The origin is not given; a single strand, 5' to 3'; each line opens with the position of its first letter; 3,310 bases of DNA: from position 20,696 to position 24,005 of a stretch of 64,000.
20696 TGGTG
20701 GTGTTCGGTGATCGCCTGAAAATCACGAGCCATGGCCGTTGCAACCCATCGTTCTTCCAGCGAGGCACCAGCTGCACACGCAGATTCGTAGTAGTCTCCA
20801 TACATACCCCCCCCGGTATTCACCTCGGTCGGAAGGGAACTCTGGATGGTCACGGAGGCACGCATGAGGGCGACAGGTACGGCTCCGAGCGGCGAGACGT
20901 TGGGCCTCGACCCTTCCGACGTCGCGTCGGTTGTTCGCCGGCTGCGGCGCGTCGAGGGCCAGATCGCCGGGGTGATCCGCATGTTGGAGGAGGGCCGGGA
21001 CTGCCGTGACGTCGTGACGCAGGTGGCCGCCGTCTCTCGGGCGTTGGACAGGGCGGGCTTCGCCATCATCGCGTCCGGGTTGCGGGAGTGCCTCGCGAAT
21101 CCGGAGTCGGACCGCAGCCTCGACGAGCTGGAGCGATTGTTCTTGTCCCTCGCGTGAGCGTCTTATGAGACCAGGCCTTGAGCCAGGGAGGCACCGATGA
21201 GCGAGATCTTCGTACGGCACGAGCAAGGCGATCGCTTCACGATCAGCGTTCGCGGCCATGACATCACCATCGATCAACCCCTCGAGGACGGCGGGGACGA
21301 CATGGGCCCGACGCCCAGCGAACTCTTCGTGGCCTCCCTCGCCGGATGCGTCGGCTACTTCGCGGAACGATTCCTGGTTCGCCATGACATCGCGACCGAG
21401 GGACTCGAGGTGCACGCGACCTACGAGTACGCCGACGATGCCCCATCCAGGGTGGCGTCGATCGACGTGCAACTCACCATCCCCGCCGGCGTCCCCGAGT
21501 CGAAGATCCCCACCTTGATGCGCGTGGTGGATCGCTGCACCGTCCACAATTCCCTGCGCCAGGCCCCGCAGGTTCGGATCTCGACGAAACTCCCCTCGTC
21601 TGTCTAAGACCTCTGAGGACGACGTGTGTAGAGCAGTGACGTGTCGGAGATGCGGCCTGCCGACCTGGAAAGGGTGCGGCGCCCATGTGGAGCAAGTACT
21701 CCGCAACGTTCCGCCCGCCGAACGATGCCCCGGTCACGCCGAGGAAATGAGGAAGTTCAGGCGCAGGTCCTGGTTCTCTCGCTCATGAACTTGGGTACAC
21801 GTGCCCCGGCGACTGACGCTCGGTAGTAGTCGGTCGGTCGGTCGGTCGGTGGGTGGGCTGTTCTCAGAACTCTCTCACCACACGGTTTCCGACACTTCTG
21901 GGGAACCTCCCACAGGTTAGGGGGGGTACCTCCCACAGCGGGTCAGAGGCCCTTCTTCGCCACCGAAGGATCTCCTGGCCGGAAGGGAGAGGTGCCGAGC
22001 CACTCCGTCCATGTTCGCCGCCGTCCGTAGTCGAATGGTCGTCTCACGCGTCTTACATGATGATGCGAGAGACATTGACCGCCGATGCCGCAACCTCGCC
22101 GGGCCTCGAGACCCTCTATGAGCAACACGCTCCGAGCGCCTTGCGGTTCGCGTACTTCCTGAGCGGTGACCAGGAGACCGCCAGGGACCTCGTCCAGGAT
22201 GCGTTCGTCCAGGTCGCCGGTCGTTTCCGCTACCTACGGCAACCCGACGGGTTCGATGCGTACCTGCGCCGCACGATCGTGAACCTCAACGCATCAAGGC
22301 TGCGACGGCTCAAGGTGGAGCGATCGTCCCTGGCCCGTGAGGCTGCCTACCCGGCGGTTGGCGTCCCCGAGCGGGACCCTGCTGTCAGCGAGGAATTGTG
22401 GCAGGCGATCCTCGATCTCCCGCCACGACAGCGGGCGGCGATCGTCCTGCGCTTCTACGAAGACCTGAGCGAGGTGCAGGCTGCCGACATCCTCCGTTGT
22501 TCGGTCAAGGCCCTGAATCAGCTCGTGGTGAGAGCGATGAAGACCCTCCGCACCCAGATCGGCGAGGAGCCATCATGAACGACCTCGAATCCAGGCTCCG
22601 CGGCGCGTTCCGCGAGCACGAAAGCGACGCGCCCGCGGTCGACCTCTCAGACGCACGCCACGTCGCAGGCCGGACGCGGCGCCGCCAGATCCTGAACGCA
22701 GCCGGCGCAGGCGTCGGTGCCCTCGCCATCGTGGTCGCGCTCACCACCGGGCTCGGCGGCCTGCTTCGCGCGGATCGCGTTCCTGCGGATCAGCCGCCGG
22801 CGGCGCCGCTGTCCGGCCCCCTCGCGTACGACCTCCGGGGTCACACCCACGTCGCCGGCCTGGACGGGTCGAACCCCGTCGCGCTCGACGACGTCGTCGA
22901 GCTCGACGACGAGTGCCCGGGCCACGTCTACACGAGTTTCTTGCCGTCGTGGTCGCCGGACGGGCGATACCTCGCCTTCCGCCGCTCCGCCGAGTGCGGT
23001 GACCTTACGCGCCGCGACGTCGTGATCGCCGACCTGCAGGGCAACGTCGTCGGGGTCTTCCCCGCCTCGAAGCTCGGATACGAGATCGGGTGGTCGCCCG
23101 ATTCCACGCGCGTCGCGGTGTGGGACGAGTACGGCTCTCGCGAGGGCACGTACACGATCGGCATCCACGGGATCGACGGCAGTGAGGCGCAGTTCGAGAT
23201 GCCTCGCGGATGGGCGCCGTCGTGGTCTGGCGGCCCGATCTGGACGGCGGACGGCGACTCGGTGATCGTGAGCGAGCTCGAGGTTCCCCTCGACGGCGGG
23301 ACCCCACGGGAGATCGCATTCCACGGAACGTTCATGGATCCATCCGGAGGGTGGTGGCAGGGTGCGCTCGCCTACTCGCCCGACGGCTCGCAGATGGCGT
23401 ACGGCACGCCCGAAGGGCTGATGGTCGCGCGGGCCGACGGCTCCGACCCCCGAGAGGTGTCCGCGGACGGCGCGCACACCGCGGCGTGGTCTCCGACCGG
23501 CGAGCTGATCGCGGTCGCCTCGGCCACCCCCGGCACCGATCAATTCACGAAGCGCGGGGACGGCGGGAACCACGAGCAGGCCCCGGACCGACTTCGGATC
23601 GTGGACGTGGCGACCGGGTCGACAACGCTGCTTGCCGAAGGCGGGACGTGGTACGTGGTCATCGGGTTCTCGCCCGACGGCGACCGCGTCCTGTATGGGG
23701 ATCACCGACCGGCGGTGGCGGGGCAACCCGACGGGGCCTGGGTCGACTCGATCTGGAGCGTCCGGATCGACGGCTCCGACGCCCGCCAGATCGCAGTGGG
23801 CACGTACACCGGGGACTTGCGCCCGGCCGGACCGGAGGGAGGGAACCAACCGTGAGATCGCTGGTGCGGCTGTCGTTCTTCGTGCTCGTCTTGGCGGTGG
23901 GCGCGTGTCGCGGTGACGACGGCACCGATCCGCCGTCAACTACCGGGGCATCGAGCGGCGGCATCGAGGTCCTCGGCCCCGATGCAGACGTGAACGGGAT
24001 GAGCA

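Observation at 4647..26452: Five co-oriented copies of a rigid ~92-nt intergenic module: palindrome plus two CCCACAG repeats at invariant spacing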

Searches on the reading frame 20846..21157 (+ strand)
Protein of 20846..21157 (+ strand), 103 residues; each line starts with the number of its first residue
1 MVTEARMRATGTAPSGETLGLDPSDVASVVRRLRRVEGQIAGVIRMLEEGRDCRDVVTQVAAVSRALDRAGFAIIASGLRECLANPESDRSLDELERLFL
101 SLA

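Call 115: search_protein_families(library=pfam, proteins=[window:20846-21157:+], max_evalue=0.01)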
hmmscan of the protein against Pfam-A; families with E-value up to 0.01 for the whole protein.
window:20846-21157:+ (103 aa): 1 family
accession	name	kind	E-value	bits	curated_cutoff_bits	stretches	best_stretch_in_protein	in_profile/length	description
PF02583.22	Trns_repr_metal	-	1.7e-24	86.4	22.8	1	28-99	4-76/78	Metal-sensitive transcriptional repressor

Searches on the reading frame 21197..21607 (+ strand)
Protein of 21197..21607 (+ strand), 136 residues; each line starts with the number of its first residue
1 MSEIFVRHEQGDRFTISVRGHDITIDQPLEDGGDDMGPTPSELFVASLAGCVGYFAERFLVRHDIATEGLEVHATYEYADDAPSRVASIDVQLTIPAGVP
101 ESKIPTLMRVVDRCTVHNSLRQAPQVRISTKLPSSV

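Call 13: search_protein_families(library=pfam, proteins=[window:21197-21607:+], max_evalue=0.01)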
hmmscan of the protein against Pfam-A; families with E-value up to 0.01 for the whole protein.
window:21197-21607:+ (136 aa): 1 family
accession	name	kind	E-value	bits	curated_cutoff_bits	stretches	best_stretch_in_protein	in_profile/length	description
PF02566.24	OsmC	-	4.5e-16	59.5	27.5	1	33-128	1-99/100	OsmC-like protein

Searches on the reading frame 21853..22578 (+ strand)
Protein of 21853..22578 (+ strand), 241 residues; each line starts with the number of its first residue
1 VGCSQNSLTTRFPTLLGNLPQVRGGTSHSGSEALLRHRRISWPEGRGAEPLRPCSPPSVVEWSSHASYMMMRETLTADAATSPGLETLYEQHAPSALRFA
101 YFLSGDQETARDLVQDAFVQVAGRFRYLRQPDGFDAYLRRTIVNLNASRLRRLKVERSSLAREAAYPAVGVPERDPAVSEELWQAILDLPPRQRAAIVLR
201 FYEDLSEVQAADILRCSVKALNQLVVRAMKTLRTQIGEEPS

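Call 115: search_protein_families(library=pfam, proteins=[window:21853-22578:+], max_evalue=0.01)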
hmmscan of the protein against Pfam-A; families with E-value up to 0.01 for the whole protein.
window:21853-22578:+ (241 aa): 4 families
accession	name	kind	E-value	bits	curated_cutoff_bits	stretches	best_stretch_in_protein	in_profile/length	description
PF08281.18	Sigma70_r4_2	-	1.1e-12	47.8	25.7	1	180-232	2-54/54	Sigma-70, region 4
PF04542.20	Sigma70_r2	-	1.1e-11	44.7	24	1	88-153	1-68/71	Sigma-70 region 2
PF04545.22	Sigma70_r4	-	7.4e-09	35.4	24.1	1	186-233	2-49/50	Sigma-70, region 4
PF22233.2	PhyR_sigma-like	-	1.4e-06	28.4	27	1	189-234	4-49/50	Response regulator PhyR, sigma-like domain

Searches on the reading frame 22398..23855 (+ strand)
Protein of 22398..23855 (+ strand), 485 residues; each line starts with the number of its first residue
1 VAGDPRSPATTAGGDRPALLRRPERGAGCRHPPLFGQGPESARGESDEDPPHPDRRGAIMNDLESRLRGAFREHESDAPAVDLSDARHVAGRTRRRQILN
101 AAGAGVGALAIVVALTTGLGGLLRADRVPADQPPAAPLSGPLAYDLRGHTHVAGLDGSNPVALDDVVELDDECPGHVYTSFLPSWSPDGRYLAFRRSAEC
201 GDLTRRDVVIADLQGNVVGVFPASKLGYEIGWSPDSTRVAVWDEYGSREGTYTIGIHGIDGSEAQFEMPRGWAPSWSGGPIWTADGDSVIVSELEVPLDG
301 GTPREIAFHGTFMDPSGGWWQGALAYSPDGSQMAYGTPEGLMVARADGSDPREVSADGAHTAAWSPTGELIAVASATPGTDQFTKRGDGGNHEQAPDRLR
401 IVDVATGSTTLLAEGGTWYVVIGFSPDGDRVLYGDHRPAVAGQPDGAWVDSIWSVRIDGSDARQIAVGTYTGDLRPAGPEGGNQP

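Call 13: search_protein_families(library=pfam, proteins=[window:22398-23855:+], max_evalue=0.01)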
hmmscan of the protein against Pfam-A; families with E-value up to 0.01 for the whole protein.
window:22398-23855:+ (485 aa): 2 families
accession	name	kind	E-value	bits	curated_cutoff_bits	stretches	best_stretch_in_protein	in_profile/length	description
PF07676.18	PD40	-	1.5e-08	34.8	20.9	1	181-197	12-28/38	WD40-like Beta Propeller Repeat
PF25174.1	Beta-prop_THOC3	-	0.00053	19.5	305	0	324-376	94-149/272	THOC3 beta-propeller domain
